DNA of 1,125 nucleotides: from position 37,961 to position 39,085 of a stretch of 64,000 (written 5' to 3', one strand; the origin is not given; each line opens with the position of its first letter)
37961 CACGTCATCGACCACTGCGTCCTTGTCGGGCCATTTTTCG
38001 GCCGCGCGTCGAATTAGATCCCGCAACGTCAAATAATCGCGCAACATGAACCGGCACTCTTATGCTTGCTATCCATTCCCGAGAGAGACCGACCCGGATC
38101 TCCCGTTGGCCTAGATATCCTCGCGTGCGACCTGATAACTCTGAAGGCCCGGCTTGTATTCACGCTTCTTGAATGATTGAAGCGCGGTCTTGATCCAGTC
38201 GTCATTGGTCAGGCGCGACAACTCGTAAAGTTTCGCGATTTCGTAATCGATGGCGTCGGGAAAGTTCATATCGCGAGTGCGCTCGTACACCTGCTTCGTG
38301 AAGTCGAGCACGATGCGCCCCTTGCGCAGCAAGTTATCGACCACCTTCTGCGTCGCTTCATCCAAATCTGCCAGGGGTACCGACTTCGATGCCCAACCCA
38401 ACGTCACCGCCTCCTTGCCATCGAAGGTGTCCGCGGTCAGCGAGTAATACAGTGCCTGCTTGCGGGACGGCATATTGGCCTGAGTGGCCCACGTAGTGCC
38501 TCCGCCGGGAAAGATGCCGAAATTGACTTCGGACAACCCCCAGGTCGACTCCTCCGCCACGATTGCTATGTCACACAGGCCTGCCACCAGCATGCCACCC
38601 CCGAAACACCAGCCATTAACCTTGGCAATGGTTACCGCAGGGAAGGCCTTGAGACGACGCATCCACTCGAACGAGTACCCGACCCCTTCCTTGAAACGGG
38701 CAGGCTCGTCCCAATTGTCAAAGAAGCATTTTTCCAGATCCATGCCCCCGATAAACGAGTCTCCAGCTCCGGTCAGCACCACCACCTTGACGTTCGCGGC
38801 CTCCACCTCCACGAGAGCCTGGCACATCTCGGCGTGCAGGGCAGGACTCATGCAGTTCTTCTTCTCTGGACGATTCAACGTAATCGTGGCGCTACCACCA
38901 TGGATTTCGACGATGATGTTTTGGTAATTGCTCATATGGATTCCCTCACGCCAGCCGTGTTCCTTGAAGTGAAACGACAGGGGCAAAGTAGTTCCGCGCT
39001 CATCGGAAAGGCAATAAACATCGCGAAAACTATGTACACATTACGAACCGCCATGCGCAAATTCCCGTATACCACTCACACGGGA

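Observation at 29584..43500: Lower-GC catabolic island inserted between the core O-methyltransferase gene and guaA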

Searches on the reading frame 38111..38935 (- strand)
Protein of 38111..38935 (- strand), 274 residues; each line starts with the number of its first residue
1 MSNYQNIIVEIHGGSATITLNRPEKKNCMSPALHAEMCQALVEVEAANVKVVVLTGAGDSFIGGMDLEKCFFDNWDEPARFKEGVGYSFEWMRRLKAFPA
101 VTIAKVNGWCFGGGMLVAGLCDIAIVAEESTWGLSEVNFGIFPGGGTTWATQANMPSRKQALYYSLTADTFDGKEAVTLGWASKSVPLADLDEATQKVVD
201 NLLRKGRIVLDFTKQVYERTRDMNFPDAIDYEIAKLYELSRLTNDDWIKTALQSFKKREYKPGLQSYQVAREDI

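Call 5: search_protein_families(library=pfam, proteins=[window:38111-38935:-])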
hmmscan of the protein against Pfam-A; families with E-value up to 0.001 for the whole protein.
window:38111-38935:- (274 aa): 2 families
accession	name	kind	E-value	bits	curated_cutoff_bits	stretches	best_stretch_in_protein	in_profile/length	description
PF00378.25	ECH_1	-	1.9e-41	142.5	27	1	12-257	3-242/251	Enoyl-CoA hydratase/isomerase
PF16113.10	ECH_2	-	4.7e-27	95.8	27.2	1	16-223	2-209/335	Enoyl-CoA hydratase/isomerase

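Call 6: search_protein_families(library=ncbifam, proteins=[window:38111-38935:-])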
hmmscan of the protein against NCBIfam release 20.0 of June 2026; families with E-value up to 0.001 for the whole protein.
window:38111-38935:- (274 aa): 72 families (the best 25 are shown)
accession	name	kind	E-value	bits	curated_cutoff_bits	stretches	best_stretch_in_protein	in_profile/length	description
NF006588.0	PRK09120.1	equivalog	1e-87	293.9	276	1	3-269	6-274/276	p-hydroxycinnamoyl CoA hydratase/lyase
NF051848.1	EnCoAHydtEchA19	equivalog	4.7e-33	114.8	400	1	7-237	2-232/258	enoyl-CoA hydratase EchA19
NF004840.0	PRK06190.1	equivalog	9e-33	114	253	1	6-255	5-251/260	enoyl-CoA hydratase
NF042430.2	EnCoAhydt_DpgD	equivalog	9.7e-33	113.7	400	1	13-251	5-244/258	enoyl-CoA-hydratase DpgD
NF006008.0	PRK08139.1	equivalog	1.2e-32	113.5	313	1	6-232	12-235/266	enoyl-CoA hydratase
NF005675.0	PRK07468.1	equivalog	2.9e-31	109.1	350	1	12-238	12-237/262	crotonase/enoyl-CoA hydratase family protein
NF004227.0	PRK05674.1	equivalog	6.4e-31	108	426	1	1-228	1-228/271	gamma-carboxygeranoyl-CoA hydratase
NF004475.0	PRK05809.1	subfamily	6.5e-30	104.5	394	1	3-238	2-235/260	short-chain-enoyl-CoA hydratase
NF004634.0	PRK05980.1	equivalog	3.1e-29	102.2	375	1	6-258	4-255/263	crotonase/enoyl-CoA hydratase family protein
NF004525.0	PRK05870.1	equivalog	4.3e-29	102.2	285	1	4-234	2-228/249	enoyl-CoA hydratase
TIGR02280.1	PaaB1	equivalog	8.6e-29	100.8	345.15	1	7-241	1-234/256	2-(1,2-epoxy-1,2-dihydrophenyl)acetyl-CoA isomerase PaaG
NF006100.0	PRK08252.1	subfamily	4.4e-28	98.6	282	1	5-230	3-221/254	crotonase/enoyl-CoA hydratase family protein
NF005699.0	PRK07509.1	equivalog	4.6e-28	98.6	249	1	4-261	3-262/267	crotonase/enoyl-CoA hydratase family protein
NF004517.0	PRK05862.1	equivalog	1.4e-27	96.9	396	1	3-236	2-230/257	enoyl-CoA hydratase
NF005802.0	PRK07657.1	equivalog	1.6e-27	96.7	363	1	6-258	4-252/260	enoyl-CoA hydratase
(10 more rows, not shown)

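Call 15: search_solved_structures(query=window:38111-38935:-, show_alignments=1)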
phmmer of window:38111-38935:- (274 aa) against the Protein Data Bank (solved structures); distinct sequences matched with E-value up to 0.001: 200 (the best 60 are shown).
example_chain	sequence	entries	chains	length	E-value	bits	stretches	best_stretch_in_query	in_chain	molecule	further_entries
6l3o_A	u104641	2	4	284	2.7e-56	194.1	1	5-268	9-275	Hydroxycinnamoyl-CoA hydratase-lyase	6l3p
2vsu_E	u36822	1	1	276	3.5e-54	187.2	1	4-268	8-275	P-HYDROXYCINNAMOYL COA HYDRATASE/LYASE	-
2vss_E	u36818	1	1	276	4.8e-54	186.7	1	4-268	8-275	P-HYDROXYCINNAMOYL COA HYDRATASE/LYASE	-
2vsu_C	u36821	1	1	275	5.4e-54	186.5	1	4-268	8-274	P-HYDROXYCINNAMOYL COA HYDRATASE/LYASE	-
2vsu_A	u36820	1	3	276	6.7e-54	186.2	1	4-268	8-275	P-HYDROXYCINNAMOYL COA HYDRATASE/LYASE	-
2j5i_I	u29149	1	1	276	9.2e-54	185.8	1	4-268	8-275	P-HYDROXYCINNAMOYL COA HYDRATASE/LYASE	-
2j5i_B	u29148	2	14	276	9.2e-54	185.8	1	4-268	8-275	P-HYDROXYCINNAMOYL COA HYDRATASE/LYASE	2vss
2vsu_F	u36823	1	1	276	1.8e-53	184.9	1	4-268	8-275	P-HYDROXYCINNAMOYL COA HYDRATASE/LYASE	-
2vss_F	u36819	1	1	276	2.4e-53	184.4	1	4-268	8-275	P-HYDROXYCINNAMOYL COA HYDRATASE/LYASE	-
2j5i_A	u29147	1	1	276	1.2e-52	182.1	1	4-268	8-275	P-HYDROXYCINNAMOYL COA HYDRATASE/LYASE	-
6p5u_A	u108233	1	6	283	1.6e-49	171.9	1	7-268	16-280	Enoyl-CoA hydratase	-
7xwc_A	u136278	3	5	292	5.2e-43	150.5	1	9-271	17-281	Feruloyl-CoA hydratase/lyase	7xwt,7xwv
5zai_A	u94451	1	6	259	1.1e-33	119.9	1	6-223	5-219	3-hydroxypropionyl-coenzyme A dehydratase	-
5z7r_A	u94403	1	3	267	1.2e-24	90.3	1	5-240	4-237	Short-chain-enoyl-CoA hydratase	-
6lvp_A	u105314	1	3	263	4.4e-24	88.4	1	4-218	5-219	Enoyl-CoA hydratase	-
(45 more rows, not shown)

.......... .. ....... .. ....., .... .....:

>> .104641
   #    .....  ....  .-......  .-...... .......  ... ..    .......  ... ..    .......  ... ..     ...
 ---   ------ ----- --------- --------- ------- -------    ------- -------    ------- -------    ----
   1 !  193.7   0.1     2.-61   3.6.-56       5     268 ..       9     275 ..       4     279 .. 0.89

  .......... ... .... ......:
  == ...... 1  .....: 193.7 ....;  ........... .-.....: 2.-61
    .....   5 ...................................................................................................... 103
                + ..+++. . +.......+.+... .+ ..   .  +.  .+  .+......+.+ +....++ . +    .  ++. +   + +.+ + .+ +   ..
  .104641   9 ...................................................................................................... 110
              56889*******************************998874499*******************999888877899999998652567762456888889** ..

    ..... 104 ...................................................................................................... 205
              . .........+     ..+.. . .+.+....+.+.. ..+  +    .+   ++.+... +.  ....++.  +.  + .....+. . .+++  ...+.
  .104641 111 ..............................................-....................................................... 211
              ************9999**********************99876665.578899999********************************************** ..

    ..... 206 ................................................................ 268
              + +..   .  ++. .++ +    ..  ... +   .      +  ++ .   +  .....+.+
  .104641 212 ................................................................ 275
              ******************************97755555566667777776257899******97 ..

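Call 17: find_homologous_proteins(query=window:38111-38935:-, max_evalue=1e-30)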
Query window:38111-38935:- (274 aa): 3582 proteins with E <= 1e-30 among 7128 candidates; the best 120 are listed.
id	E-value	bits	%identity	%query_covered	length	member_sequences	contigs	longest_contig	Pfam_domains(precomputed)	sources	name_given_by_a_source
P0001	1.6e-180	616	98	100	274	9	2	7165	PF00378.26,PF16113.11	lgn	-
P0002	1.3e-146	505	81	99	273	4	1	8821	PF00378.26,PF16113.11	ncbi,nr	ncbi:MAG: p-hydroxycinnamoyl CoA hydratase/lyase [Halioglobus sp.]|nr:p-hydroxycinnamoyl CoA hydrata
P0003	2.0e-146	504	80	100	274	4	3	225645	PF00378.26,PF16113.11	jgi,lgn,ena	-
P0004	1.8e-145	501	79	100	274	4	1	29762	PF00378.26,PF16113.11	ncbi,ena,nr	ncbi:MAG TPA: p-hydroxycinnamoyl CoA hydratase/lyase [Xanthomonadales bacterium]|nr:p-hydroxycinnamo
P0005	4.2e-145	500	78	100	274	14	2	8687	PF00378.26,PF16113.11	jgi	-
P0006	8.0e-145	499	79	100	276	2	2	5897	PF00378.26,PF16113.11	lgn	-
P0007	1.2e-144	499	77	100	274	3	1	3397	PF00378.26,PF16113.11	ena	-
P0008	1.6e-144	498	77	100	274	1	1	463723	PF00378.26,PF16113.11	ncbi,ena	-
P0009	2.3e-144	498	78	100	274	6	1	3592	PF00378.26,PF16113.11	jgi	jgi:trans-feruloyl-CoA hydratase/vanillin synthase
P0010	2.6e-144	498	78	100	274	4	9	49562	PF00378.26,PF16113.11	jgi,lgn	jgi:trans-feruloyl-CoA hydratase/vanillin synthase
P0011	3.6e-144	497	77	100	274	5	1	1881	PF00378.26,PF16113.11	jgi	jgi:trans-feruloyl-CoA hydratase/vanillin synthase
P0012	7.0e-144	496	78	100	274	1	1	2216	PF00378.26,PF16113.11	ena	-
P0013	8.6e-144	496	77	100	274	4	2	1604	PF00378.26,PF16113.11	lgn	-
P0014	3.0e-143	494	76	100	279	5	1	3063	PF00378.26,PF16113.11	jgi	-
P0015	2.5e-142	491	78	100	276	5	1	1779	PF00378.26,PF16113.11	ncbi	-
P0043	9.6e-112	391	63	99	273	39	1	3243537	PF00378.26,PF16113.11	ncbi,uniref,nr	ncbi:p-hydroxycinnamoyl CoA hydratase/lyase [Immundisolibacter cernigliae]|uniref:p-hydroxycinnamoyl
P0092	3.4e-90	320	54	100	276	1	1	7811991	PF00378.26,PF16113.11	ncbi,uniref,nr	ncbi:p-hydroxycinnamoyl CoA hydratase/lyase [Saccharothrix australiensis]|uniref:Trans-feruloyl-CoA 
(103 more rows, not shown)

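Call 18: find_encoding_contigs(protein=P0003, flank=10000, max_places=3)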
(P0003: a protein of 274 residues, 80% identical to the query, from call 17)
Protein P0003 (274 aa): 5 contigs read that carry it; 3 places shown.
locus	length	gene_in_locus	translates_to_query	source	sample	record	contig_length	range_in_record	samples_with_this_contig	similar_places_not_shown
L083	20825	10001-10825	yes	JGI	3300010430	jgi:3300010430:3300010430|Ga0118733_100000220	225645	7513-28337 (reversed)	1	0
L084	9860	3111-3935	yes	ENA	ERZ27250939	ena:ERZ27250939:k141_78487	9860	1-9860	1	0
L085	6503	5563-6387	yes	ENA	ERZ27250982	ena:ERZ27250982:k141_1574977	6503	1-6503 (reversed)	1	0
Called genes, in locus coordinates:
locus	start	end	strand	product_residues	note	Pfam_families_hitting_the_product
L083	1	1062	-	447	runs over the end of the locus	PF07690:MFS_1, PF03137:OATP (weak)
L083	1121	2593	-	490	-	PF01565:FAD_binding_4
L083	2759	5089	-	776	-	PF07715:Plug, PF00593:TonB_dep_Rec_b-barrel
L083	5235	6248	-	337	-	PF02737:3HCDH_N, PF00725:3HCDH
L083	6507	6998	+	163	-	PF07366:SnoaL (weak), PF12680:SnoaL_2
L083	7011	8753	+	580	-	PF02771:Acyl-CoA_dh_N, PF02770:Acyl-CoA_dh_M, PF00441:Acyl-CoA_dh_1, PF22924:ACOX_C_alpha1, PF08028:Acyl-CoA_dh_2, PF12806:Acyl-CoA_dh_C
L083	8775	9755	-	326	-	PF14525:AraC_binding_2, PF00165:HTH_AraC (weak), PF12833:HTH_18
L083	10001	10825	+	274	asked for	PF00378:ECH_1, PF16113:ECH_2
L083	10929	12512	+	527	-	PF00501:AMP-binding, PF13193:AMP-binding_C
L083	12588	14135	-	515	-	PF17152:CHASE8, PF00672:HAMP, PF00015:MCPsignal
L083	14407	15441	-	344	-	PF14525:AraC_binding_2, PF00165:HTH_AraC (faint), PF12833:HTH_18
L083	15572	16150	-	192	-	PF02441:Flavoprotein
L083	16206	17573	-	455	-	PF20695:UbiD_N, PF01977:UbiD, PF20696:UbiD_C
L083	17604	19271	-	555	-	PF02776:TPP_enzyme_N, PF00205:TPP_enzyme_M, PF02775:TPP_enzyme_C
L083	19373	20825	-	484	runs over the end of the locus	PF00171:Aldedh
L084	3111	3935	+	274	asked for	PF00378:ECH_1, PF16113:ECH_2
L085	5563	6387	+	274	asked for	PF00378:ECH_1, PF16113:ECH_2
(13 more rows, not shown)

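Call 19: find_encoding_contigs(protein=P0008, flank=10000, max_places=2)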
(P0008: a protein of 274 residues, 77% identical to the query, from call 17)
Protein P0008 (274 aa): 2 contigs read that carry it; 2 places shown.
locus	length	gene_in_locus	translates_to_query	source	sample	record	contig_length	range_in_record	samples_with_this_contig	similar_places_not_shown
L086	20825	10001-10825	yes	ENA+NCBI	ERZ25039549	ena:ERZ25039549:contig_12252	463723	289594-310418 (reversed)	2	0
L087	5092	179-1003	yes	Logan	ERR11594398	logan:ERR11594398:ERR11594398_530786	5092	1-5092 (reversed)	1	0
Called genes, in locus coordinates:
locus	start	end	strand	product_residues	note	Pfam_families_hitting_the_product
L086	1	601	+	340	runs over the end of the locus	PF01041:DegT_DnrJ_EryC1, PF00155:Aminotran_1_2, PF01053:Cys_Met_Meta_PP (weak), PF01212:Beta_elim_lyase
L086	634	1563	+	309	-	PF00106:adh_short (weak), PF01073:3Beta_HSD, PF01370:Epimerase, PF02719:Polysacc_synt_2, PF04321:RmlD_sub_bind, PF05368:NmrA, PF13460:NAD_binding_10, PF16363:GDP_Man_Dehyd, +1 more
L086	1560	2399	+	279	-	PF05721:PhyH (weak)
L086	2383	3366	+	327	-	PF13480:Acetyltransf_6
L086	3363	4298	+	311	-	PF01073:3Beta_HSD, PF01370:Epimerase, PF02719:Polysacc_synt_2, PF04321:RmlD_sub_bind, PF16363:GDP_Man_Dehyd, PF07993:NAD_binding_4 (faint)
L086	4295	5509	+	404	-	PF13439:Glyco_transf_4, PF13579:Glyco_trans_4_4, PF00534:Glycos_transf_1, PF13692:Glyco_trans_1_4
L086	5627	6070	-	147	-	-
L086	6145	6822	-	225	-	-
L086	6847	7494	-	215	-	-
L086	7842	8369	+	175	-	-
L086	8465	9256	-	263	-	PF00593:TonB_dep_Rec_b-barrel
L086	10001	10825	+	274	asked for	PF00378:ECH_1, PF16113:ECH_2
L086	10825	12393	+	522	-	PF00501:AMP-binding, PF13193:AMP-binding_C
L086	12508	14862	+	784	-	PF07715:Plug, PF00593:TonB_dep_Rec_b-barrel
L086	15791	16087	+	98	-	PF00296:Bac_luciferase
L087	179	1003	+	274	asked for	PF00378:ECH_1, PF16113:ECH_2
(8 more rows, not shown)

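Call 20: find_encoding_contigs(protein=P0043, flank=10000, max_places=2)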
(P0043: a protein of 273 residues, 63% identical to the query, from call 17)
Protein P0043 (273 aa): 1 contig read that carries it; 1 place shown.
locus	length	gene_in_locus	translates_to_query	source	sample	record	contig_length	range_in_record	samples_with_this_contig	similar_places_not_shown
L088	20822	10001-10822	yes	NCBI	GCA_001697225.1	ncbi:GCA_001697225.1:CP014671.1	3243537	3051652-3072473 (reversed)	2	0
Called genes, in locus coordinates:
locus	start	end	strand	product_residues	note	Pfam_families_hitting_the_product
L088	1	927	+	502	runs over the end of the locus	PF00171:Aldedh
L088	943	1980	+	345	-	PF00665:rve, PF13683:rve_3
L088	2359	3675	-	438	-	PF13175:AAA_15 (faint), PF13304:AAA_21 (weak)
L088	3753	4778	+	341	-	PF13936:HTH_38, PF00665:rve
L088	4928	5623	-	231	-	-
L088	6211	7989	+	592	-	PF00916:Sulfate_transp, PF01740:STAS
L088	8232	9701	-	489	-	PF20695:UbiD_N, PF01977:UbiD, PF20696:UbiD_C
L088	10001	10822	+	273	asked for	PF00378:ECH_1, PF16113:ECH_2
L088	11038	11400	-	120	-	-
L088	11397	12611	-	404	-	PF00355:Rieske, PF00848:Ring_hydroxyl_A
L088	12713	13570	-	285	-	PF00561:Abhydrolase_1, PF12146:Hydrolase_4, PF12697:Abhydrolase_6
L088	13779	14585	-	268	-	PF02900:LigB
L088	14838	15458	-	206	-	PF01081:Aldolase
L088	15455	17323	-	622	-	PF00920:ILVD_EDD_N, PF24877:ILV_EDD_C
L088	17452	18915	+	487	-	PF00479:G6PD_N, PF02781:G6PD_C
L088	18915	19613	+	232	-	PF01182:Glucosamine_iso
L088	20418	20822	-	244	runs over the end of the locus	-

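Call 31: find_related_loci(query=A1, collection=metagenome_contigs, flank=10000)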
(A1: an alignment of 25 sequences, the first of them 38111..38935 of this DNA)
Query A1 (274 aa) in metagenome_contigs; peptide patterns used: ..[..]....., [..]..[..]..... (x = any residue, [..] = any of these).
600 stretches matched a pattern (row limit reached: there are more); 472 encode a relative of the query (tblastn E <= 1e-3); the best 80 are kept; 80 distinct loci.
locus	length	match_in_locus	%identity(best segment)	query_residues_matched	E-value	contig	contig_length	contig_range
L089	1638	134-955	79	1-274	2e-164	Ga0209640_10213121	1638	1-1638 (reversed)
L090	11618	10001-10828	78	1-274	1e-148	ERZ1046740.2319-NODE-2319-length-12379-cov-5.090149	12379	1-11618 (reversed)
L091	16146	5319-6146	79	1-274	1e-146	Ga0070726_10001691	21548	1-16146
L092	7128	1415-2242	77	1-274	4e-146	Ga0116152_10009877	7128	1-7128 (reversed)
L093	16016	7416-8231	65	1-272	1e-118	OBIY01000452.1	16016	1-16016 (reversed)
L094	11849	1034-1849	63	1-272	2e-117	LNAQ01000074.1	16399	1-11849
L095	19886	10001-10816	64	1-272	8e-115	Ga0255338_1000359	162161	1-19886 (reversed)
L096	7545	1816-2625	64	3-272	1e-114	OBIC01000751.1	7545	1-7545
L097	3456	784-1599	63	1-272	5e-117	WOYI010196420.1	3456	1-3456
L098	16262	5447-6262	61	1-272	1e-114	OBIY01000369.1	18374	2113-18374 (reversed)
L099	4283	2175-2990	63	1-272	2e-115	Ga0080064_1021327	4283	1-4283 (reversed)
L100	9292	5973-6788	62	1-272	4e-113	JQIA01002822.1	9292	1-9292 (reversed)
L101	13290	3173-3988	63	1-272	3e-113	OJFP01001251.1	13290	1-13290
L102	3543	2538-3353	61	1-272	1e-113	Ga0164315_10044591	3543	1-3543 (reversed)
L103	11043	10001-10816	61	1-272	6e-111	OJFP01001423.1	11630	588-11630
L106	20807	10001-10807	58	3-272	3e-104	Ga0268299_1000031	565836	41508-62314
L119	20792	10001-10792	51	7-270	1e-88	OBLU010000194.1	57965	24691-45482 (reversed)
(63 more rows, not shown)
